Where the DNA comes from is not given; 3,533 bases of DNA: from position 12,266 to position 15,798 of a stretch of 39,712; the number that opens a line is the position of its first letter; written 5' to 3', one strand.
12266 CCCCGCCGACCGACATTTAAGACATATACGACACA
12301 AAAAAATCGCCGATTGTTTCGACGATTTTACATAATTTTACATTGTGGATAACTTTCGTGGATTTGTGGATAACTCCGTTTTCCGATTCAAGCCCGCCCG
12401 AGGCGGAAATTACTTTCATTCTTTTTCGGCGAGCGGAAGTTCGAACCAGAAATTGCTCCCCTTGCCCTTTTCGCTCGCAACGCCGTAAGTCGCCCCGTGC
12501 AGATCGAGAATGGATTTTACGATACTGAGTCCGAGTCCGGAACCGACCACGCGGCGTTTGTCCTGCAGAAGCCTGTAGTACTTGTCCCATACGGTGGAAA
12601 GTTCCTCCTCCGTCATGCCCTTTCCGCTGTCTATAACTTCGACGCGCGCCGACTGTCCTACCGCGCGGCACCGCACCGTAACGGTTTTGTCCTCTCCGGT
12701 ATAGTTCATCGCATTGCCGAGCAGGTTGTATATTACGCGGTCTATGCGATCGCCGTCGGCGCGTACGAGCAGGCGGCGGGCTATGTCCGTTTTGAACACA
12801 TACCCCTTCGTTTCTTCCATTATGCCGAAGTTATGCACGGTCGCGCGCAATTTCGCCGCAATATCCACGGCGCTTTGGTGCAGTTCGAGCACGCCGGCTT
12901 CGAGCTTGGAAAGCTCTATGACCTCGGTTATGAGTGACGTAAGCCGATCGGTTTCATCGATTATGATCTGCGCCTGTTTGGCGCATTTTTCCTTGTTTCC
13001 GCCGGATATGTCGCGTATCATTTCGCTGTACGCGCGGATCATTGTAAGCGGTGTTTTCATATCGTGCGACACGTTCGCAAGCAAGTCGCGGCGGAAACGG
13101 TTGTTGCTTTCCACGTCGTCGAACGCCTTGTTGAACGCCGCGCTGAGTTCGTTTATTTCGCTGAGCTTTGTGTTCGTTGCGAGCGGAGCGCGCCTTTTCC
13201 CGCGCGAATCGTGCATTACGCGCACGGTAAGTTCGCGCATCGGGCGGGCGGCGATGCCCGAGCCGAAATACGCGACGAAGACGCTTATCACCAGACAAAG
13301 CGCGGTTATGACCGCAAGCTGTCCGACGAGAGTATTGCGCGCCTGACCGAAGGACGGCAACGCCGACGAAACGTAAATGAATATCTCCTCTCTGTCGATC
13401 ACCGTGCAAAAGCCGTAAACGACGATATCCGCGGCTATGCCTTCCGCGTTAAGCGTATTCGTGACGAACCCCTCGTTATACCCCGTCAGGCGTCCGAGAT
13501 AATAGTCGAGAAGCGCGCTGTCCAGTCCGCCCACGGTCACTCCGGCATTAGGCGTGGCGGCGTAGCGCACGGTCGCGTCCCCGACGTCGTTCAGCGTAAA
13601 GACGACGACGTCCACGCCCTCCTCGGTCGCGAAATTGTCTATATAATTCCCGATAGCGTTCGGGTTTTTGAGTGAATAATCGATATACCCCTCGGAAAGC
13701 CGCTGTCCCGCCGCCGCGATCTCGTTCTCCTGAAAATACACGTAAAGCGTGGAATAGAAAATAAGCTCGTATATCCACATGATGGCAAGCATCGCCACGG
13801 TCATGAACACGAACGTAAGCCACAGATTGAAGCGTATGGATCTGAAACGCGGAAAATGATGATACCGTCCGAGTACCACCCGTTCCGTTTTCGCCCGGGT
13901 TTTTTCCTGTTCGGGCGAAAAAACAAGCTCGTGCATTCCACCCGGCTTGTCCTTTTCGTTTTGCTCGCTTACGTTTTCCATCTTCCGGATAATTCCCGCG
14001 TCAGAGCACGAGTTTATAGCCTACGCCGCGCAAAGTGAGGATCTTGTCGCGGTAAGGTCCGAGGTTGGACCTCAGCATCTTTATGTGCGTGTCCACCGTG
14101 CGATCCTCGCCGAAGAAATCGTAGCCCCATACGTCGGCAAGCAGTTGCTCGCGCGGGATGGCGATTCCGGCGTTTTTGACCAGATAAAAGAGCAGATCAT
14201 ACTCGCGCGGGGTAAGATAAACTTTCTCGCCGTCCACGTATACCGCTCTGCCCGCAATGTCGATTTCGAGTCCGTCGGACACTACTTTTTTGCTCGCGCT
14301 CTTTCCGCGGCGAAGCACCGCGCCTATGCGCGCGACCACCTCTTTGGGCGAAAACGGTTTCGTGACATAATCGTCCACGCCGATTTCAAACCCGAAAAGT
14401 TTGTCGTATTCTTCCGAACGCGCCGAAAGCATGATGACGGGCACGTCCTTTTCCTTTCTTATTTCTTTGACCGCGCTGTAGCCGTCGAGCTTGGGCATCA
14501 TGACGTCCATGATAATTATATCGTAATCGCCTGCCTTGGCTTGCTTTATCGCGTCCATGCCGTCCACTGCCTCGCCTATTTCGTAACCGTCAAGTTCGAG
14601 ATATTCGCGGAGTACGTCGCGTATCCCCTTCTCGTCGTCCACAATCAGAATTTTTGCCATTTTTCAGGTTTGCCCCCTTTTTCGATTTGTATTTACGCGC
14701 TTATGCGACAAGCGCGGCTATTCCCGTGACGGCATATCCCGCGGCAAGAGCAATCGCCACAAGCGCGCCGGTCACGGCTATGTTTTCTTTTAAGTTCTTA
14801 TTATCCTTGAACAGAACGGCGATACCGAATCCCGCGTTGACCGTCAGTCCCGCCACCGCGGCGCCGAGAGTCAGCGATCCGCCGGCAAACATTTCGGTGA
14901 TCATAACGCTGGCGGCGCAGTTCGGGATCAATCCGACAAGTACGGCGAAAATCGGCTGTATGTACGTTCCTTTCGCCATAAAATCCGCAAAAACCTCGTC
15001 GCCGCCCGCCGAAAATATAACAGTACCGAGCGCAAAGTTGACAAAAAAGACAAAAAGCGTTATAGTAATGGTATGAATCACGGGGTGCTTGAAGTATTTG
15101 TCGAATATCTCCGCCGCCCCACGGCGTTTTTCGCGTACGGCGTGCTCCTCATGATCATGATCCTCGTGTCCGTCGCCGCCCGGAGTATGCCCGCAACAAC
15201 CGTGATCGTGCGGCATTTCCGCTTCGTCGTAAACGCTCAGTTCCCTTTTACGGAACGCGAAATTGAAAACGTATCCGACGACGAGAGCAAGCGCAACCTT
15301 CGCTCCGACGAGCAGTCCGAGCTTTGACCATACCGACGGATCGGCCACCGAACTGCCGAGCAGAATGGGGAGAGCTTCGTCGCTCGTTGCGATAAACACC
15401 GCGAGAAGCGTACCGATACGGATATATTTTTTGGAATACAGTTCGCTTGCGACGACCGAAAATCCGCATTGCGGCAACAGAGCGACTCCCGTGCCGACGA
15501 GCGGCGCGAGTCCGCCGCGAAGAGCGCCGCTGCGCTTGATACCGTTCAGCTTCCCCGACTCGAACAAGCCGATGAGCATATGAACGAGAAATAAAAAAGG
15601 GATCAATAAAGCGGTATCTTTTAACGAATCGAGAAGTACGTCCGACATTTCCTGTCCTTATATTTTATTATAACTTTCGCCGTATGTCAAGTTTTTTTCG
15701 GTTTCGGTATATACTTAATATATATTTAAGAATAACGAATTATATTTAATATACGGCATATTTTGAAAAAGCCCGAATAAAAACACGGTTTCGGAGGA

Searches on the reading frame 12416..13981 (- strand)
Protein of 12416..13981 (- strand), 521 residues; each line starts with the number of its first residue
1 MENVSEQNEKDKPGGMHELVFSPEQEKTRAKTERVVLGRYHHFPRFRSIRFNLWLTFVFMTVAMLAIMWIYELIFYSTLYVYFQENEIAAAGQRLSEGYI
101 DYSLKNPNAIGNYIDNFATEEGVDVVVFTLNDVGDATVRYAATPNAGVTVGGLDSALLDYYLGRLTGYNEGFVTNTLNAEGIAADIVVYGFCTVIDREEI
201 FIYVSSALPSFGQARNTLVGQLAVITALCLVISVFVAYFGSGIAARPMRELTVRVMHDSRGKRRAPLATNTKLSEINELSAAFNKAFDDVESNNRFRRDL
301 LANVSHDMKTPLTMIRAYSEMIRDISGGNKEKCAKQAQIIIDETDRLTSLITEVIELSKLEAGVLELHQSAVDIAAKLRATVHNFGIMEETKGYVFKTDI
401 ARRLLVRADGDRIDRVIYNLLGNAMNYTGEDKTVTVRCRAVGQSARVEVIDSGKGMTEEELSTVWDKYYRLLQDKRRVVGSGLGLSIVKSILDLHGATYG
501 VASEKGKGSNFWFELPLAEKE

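Call 12: search_protein_families(library=pfam, proteins=[window:12416-13981:-])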
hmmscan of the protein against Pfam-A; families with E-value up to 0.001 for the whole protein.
window:12416-13981:- (521 aa): 2 families
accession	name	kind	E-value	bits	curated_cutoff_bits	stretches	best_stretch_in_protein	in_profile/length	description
PF02518.31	HATPase_c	-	5.2e-25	88.5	26.4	1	409-518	2-110/111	Histidine kinase-, DNA gyrase B-, and HSP90-like ATPase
PF00512.31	HisKA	-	2.6e-16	59.8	26.9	1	297-363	2-66/66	His Kinase A (phospho-acceptor) domain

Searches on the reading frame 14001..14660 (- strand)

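Call 12: search_protein_families(library=pfam, proteins=[window:14001-14660:-])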
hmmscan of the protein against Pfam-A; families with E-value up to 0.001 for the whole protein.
window:14001-14660:- (219 aa): 2 families
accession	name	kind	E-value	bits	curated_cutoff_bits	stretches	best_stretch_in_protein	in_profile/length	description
PF00072.30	Response_reg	-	8.6e-32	110.1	30.2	1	4-112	1-110/111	Response regulator receiver domain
PF00486.34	Trans_reg_C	-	8.6e-24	83.9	26.2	1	144-217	1-77/77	Transcriptional regulatory protein, C terminal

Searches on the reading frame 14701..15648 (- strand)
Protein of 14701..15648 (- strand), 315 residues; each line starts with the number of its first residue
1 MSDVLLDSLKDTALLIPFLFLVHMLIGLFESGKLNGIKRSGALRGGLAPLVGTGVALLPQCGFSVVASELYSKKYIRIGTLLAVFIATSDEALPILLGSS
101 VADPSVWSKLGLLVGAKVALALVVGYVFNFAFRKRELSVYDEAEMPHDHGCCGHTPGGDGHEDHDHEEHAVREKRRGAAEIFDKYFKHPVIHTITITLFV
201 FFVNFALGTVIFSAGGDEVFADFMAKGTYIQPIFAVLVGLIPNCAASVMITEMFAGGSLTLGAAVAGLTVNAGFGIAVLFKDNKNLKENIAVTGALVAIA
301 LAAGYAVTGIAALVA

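Call 12: search_protein_families(library=pfam, proteins=[window:14701-15648:-])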
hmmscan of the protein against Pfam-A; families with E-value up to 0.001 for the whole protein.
window:14701-15648:- (315 aa): 1 family
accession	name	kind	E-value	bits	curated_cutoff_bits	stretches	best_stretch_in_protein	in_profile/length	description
PF11449.14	ArsP_2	-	3.2e-15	56.6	32.5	2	183-271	235-321/359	Putative, 10TM heavy-metal exporter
